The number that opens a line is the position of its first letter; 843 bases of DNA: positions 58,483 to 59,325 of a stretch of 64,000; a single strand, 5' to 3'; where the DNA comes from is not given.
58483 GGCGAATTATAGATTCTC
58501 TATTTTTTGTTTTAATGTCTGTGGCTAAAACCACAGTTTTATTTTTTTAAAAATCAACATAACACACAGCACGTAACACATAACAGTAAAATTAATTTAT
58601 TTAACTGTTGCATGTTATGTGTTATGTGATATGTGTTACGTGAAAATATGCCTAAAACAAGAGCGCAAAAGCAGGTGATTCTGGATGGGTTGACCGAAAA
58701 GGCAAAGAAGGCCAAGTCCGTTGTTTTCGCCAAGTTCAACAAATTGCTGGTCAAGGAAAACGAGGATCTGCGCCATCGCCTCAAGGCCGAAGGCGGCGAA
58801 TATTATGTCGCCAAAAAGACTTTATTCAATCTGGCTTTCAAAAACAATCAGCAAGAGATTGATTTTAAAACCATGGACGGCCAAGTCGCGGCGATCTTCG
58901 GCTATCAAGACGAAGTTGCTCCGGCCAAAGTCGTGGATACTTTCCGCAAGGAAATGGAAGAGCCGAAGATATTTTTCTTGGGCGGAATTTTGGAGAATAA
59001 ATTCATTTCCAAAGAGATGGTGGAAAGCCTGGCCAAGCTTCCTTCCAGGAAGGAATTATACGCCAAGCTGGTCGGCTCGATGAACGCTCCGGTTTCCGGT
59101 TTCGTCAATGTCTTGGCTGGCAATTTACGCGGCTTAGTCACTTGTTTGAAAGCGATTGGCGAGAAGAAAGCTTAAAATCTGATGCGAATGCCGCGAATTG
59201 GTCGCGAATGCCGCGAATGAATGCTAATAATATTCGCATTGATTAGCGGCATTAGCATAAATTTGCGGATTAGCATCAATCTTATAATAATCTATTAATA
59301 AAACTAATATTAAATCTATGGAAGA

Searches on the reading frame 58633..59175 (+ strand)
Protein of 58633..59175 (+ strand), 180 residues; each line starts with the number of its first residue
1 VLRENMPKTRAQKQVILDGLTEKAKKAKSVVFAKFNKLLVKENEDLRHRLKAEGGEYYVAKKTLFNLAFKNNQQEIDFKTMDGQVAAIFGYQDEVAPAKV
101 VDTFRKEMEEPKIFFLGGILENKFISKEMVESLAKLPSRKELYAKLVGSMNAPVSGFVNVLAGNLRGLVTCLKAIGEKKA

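Call 7: search_protein_families(library=pfam, proteins=[window:58633-59175:+])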
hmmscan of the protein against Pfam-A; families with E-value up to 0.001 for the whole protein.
window:58633-59175:+ (180 aa): 1 family
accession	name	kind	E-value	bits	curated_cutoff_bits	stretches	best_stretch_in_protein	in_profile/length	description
PF00466.25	Ribosomal_L10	-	4.4e-19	68.8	22.8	1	8-106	1-100/100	Ribosomal protein L10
